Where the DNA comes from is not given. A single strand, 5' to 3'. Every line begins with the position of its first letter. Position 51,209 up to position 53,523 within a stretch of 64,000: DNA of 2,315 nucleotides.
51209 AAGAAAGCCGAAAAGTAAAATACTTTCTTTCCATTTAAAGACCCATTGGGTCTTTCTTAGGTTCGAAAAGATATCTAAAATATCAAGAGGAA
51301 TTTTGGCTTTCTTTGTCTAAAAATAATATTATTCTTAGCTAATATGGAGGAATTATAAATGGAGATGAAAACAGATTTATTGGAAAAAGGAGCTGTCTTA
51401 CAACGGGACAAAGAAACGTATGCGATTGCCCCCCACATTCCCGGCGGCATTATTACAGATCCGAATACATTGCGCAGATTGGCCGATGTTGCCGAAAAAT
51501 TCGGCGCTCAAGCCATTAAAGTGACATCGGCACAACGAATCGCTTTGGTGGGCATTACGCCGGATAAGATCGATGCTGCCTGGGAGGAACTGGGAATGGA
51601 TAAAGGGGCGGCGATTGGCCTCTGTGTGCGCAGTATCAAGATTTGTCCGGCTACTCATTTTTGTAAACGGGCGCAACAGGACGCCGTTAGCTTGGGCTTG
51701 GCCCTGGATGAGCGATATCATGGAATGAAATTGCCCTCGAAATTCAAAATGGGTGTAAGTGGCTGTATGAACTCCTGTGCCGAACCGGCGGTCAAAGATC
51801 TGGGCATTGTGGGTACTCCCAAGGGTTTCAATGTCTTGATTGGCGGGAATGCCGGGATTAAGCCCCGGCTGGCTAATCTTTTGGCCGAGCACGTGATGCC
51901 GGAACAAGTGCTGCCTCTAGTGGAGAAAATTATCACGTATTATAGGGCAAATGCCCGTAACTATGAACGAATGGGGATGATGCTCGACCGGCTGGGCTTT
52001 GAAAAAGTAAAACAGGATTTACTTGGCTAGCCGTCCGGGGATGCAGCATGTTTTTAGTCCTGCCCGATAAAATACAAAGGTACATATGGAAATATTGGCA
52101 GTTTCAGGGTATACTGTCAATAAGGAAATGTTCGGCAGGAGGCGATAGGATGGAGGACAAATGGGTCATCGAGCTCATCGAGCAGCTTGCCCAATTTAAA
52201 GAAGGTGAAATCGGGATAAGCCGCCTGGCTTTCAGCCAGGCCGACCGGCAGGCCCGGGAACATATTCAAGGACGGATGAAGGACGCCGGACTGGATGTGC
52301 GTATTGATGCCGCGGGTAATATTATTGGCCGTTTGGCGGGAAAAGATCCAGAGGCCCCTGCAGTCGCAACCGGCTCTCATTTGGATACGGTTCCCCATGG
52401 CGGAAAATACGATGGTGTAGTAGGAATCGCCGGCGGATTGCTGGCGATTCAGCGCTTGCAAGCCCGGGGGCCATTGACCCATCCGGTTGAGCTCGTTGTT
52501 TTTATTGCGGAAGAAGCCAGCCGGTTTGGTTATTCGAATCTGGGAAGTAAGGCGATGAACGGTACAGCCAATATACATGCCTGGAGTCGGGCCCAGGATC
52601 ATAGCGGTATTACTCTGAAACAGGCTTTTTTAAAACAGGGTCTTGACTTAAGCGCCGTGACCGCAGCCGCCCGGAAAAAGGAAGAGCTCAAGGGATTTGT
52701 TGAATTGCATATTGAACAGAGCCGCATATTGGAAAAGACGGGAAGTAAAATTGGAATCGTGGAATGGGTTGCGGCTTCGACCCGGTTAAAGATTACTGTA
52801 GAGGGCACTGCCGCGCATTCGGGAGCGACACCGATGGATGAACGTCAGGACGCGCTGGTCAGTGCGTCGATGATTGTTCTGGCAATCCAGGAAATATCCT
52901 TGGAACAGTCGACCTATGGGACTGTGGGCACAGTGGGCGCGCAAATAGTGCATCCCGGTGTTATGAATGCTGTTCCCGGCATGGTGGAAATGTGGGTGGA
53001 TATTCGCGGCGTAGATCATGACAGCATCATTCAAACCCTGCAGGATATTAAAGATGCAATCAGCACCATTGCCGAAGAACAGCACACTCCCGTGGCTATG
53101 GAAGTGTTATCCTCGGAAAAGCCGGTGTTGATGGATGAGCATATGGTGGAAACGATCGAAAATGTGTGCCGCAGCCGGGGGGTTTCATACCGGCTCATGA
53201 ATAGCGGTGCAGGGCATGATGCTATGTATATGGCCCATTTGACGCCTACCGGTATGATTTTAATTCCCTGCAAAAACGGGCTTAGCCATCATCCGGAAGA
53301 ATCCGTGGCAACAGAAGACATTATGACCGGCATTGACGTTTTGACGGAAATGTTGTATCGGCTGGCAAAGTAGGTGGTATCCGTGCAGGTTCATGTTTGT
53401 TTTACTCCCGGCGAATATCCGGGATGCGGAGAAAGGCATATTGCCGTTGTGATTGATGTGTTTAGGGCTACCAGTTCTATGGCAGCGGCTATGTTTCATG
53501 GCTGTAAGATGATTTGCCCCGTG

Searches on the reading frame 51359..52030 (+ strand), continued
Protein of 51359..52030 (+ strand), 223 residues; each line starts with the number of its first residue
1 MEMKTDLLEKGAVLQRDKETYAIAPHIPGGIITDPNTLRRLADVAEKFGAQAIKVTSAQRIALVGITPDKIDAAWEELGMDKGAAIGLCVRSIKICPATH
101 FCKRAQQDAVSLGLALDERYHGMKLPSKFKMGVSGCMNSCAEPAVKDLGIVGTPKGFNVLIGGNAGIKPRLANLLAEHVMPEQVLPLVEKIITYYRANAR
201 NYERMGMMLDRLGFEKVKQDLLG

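Call 45: find_encoding_contigs(protein=P0213, flank=7000, max_places=1)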
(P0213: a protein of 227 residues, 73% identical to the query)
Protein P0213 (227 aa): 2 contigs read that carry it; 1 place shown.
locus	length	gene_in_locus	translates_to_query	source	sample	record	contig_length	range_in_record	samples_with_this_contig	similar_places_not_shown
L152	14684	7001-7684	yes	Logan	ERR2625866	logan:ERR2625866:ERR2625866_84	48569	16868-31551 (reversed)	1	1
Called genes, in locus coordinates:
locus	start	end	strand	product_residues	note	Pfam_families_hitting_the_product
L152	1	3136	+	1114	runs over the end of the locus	PF27218:MJ0043_C (weak), PF00580:UvrD-helicase, PF13086:AAA_11 (weak), PF13245:AAA_19, PF13604:AAA_30 (faint), PF01443:Viral_helicase1 (faint), PF13361:UvrD_C, PF13538:UvrD_C_2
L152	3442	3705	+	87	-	PF21699:TM1266-like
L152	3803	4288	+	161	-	PF04055:Radical_SAM (weak)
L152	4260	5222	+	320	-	PF06968:BATS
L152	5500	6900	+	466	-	PF13191:AAA_16 (faint), PF00004:AAA, PF07728:AAA_5 (weak), PF17862:AAA_lid_3, PF01434:Peptidase_M41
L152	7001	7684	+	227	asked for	PF03460:NIR_SIR_ferr, PF01077:NIR_SIR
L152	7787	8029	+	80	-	-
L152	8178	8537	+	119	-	PF03551:PadR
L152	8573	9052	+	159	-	PF03773:ArsP_1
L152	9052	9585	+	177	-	PF03773:ArsP_1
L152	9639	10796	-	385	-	PF07690:MFS_1, PF12832:MFS_1_like, PF00083:Sugar_tr, PF07690:MFS_1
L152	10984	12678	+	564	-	PF01266:DAO (faint), PF03486:HI0933_like (faint), PF07992:Pyr_redox_2, PF13738:Pyr_redox_3 (faint), PF00070:Pyr_redox, PF02852:Pyr_redox_dim, PF00581:Rhodanese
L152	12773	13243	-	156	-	PF17898:GerD (weak)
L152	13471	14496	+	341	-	PF20903:SPL, PF04055:Radical_SAM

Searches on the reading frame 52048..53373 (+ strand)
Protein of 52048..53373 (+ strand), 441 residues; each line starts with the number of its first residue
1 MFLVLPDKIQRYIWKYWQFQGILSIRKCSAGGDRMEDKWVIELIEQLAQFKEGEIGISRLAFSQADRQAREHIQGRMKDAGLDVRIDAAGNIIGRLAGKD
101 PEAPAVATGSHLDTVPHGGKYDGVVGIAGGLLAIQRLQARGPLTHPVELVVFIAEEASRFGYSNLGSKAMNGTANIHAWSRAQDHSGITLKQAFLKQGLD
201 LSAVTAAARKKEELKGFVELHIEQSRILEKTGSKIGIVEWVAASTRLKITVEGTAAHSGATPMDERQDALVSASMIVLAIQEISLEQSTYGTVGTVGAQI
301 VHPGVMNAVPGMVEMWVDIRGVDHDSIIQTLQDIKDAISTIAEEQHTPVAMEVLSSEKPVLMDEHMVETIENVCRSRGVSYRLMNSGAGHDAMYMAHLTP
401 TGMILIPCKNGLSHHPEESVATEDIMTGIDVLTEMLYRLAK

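Call 3: search_protein_families(library=pfam, proteins=[window:52048-53373:+])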
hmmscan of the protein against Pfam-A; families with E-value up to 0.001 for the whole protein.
window:52048-53373:+ (441 aa): 2 families
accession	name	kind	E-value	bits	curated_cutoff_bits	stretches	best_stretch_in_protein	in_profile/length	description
PF01546.33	Peptidase_M20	-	8.3e-28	98.1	24.6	1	108-437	2-205/206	Peptidase family M20/M25/M40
PF07687.19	M20_dimer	-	1.2e-05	25.7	21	1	246-344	8-105/107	Peptidase dimerisation domain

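Call 4: search_protein_families(library=ncbifam, proteins=[window:52048-53373:+])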
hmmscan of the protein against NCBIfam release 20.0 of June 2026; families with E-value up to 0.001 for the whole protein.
window:52048-53373:+ (441 aa): 37 families (the best 25 are shown)
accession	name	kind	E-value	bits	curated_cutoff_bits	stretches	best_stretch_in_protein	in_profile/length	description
NF006771.0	PRK09290.1-5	subfamily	1.9e-129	431.8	399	1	41-440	10-410/413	allantoate amidohydrolase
NF058540.1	Ncarbamyl_ErtE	equivalog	7.9e-124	413.4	520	1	39-439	12-414/418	N-carbamyl-l-glutamate amidohydrolase ErtE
TIGR01879.1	hydantase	subfamily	2.3e-116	389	204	1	45-439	8-401/401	hydantoinase/carbamoylase family amidase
NF006775.0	PRK09290.2-5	equivalog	8.7e-111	370.5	479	1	40-440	15-414/419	allantoate amidohydrolase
NF006768.0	PRK09290.1-1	equivalog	4.5e-100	335.4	532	1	40-440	9-408/411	allantoate deiminase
NF006769.0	PRK09290.1-3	subfamily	9.2e-97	324.3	452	1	44-437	19-409/417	allantoate amidohydrolase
NF009531.0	PRK12893.1-5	equivalog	3.4e-96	322.3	486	1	40-439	12-411/421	Zn-dependent hydrolase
NF009527.0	PRK12891.1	subfamily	3.5e-92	309.6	461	1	51-438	25-419/426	Zn-dependent hydrolase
NF009529.0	PRK12893.1-2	equivalog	1.3e-86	291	508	1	38-439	10-407/411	Zn-dependent hydrolase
TIGR03176.1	AllC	equivalog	2.5e-86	289.9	597.75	1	42-440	7-403/406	allantoate deiminase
NF006770.0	PRK09290.1-4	equivalog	3.3e-84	282.9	372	1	53-440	20-401/403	allantoate amidohydrolase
NF006773.0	PRK09290.2-2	equivalog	1.5e-82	277.7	584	1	40-439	18-416/419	allantoate amidohydrolase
NF006772.0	PRK09290.2-1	subfamily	1.4e-81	274.5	424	1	41-440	18-416/430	allantoate amidohydrolase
NF010373.0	PRK13799.1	equivalog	3.9e-73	246.8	1087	1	40-440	183-587/591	unknown domain/N-carbamoyl-L-amino acid hydrolase fusion protein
NF006774.0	PRK09290.2-4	equivalog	1.7e-70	238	897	1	44-434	21-410/427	allantoate amidohydrolase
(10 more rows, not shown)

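Call 23: search_solved_structures(query=window:52150-53373:+, max_evalue=1e-20, show_alignments=1)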
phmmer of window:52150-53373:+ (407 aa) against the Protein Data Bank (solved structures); distinct sequences matched with E-value up to 1e-20: 18.
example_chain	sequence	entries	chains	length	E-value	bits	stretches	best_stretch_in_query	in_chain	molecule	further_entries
3n5f_A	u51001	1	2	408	4.9e-83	282.9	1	16-406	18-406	N-carbamoyl-L-amino acid hydrolase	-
4pxe_A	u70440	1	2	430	1.3e-76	261.8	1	10-405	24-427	Ureidoglycolate hydrolase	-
4pxb_A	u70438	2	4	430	8.7e-76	259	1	10-405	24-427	Ureidoglycolate hydrolase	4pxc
5thw_A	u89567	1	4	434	1.3e-65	225.5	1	20-401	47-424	Deacylase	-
5i4m_A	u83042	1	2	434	4.8e-65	223.7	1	21-401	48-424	Amidase, hydantoinase/carbamoylase family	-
1z2l_A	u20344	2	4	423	1.5e-63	218.8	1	20-406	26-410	Allantoate amidohydrolase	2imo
4pxd_A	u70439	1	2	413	8.6e-63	216.2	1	20-406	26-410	Allantoate amidohydrolase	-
4wjb_A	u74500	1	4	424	4.8e-62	213.8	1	10-402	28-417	Putative amidohydrolase/peptidase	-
5tp4_A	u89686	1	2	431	2.5e-59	204.8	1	22-401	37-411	Amidase, hydantoinase/carbamoylase family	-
8aq0_A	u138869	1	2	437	9.4e-57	196.4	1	13-402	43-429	N-carbamoyl-L-amino-acid hydrolase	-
8apz_A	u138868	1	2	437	1.3e-56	196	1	13-402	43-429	N-carbamoyl-L-amino-acid hydrolase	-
8c46_A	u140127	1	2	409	6.1e-53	183.8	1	22-402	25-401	N-carbamoyl-beta-alanine amidohydrolase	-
1r3n_A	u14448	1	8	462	3.9e-46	161.4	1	19-402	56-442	beta-alanine synthase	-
1r43_A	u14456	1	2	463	3.9e-46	161.4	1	19-402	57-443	beta-alanine synthase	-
2v8g_A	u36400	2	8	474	4.3e-46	161.3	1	19-402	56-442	BETA-ALANINE SYNTHASE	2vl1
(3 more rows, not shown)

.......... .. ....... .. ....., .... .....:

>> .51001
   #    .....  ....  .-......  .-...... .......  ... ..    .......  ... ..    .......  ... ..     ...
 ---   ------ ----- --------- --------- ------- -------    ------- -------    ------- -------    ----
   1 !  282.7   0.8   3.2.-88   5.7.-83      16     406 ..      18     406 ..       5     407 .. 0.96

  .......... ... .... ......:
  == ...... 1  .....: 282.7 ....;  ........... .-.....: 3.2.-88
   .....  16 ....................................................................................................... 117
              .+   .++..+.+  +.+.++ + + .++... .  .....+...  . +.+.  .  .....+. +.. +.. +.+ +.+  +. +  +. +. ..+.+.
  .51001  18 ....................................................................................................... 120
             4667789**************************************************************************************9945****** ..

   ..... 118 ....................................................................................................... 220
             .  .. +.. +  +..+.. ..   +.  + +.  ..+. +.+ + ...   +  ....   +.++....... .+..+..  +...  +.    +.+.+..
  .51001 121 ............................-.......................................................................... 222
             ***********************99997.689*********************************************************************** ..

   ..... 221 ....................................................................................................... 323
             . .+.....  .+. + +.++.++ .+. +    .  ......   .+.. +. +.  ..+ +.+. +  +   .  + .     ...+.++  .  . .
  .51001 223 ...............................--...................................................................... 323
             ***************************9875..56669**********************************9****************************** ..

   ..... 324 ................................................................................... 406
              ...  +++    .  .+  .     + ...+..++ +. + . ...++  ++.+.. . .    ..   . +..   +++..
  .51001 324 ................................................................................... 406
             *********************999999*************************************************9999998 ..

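Call 59: find_homologous_proteins(query=window:52150-53373:+, max_evalue=1e-30)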
Query window:52150-53373:+ (407 aa): 5735 proteins with E <= 1e-30 among 8000 candidates; the best 120 are listed.
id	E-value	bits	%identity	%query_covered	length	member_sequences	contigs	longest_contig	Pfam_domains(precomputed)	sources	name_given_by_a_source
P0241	5.0e-263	890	100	100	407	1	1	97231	PF01546.34,PF07687.20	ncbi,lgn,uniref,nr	ncbi:peptidase m20 [Lucifera butyrica]|uniref:Peptidase m20 n=1 Tax=Lucifera butyrica TaxID=1351585 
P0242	3.2e-170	585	65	100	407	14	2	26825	PF01546.34,PF04389.23,PF07687.20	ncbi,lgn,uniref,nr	ncbi:Zn-dependent hydrolase [Anaerospora sp.]|uniref:Zn-dependent hydrolase n=1 Tax=Anaerospora sp. 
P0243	5.9e-168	577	65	99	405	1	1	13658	PF01546.34,PF04389.23,PF07687.20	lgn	-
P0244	6.9e-168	577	64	100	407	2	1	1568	PF01546.34,PF04389.23,PF07687.20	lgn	-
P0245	3.4e-167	575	65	100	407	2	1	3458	PF01546.34,PF04389.23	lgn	-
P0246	1.7e-166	572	64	100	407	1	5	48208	PF01546.34,PF04389.23,PF07687.20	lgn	-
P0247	2.4e-166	572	64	100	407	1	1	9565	PF01546.34,PF04389.23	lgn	-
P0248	1.6e-165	569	64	99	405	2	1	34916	PF01546.34,PF04389.23,PF07687.20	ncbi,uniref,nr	ncbi:amidase, hydantoinase/carbamoylase family [Thermosinus carboxydivorans Nor1]|uniref:Amidase, hy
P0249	1.0e-164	567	63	100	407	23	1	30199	PF01546.34,PF04389.23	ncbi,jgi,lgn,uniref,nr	ncbi:Zn-dependent hydrolase [Anaerospora hongkongensis]|uniref:Zn-dependent hydrolase n=1 Tax=Anaero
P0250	2.1e-164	566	64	100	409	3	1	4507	PF01546.34,PF04389.23,PF07687.20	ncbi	ncbi:MAG TPA: Zn-dependent hydrolase [Negativicutes bacterium]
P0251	2.5e-164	565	62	100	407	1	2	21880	PF01546.34,PF04389.23,PF07687.20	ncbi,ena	-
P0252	3.7e-163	561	62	100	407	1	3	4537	PF01546.34,PF04389.23,PF07687.20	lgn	-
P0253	4.1e-163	561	63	100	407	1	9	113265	PF01546.34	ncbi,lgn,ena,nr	ncbi:MAG: Zn-dependent hydrolase [Sporomusaceae bacterium]|nr:Zn-dependent hydrolase [Sporomusaceae 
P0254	9.0e-163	560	63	100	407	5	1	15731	PF01546.34,PF04389.23,PF07687.20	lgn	-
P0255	2.4e-162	559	63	100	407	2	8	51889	PF01546.34,PF04389.23,PF07687.20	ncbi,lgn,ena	-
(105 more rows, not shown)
